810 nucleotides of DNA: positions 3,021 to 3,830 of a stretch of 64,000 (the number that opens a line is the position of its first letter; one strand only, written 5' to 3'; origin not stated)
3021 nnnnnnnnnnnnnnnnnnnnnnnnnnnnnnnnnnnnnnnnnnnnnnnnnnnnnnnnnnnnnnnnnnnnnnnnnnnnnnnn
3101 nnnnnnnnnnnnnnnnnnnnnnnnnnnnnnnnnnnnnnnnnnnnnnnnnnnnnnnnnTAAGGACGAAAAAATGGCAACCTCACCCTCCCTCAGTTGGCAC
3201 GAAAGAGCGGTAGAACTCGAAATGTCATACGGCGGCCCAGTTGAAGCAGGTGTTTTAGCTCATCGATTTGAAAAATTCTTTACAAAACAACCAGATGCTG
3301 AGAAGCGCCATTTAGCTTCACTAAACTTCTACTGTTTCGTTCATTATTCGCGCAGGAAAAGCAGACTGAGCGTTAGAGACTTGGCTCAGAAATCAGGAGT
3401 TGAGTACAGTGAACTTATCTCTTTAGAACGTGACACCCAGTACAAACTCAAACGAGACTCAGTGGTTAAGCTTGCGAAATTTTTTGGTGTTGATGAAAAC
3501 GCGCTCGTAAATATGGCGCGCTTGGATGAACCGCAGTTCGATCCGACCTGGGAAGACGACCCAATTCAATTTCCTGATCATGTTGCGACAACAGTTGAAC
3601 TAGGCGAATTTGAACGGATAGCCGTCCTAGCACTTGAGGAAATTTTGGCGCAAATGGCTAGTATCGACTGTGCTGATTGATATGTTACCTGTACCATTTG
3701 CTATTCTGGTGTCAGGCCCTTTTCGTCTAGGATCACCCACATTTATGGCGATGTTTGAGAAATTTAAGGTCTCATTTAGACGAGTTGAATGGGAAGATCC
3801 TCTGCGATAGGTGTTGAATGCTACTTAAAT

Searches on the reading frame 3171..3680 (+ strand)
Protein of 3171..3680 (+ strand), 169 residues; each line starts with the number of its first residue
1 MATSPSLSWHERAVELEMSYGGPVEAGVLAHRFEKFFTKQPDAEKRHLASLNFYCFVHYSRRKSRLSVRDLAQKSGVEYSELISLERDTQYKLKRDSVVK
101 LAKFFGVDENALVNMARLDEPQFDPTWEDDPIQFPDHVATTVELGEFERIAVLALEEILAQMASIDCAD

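Call 18: search_protein_families(library=pfam, proteins=[window:3171-3680:+], max_evalue=0.001)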
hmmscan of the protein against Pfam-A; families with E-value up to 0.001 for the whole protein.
window:3171-3680:+ (169 aa): 2 families
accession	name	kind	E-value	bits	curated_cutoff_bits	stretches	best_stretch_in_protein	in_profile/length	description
PF12844.13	HTH_19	-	9.9e-06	25.8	30.2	1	61-114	8-60/64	Helix-turn-helix domain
PF01381.28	HTH_3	-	9e-05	22.9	23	1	61-109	5-52/55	Helix-turn-helix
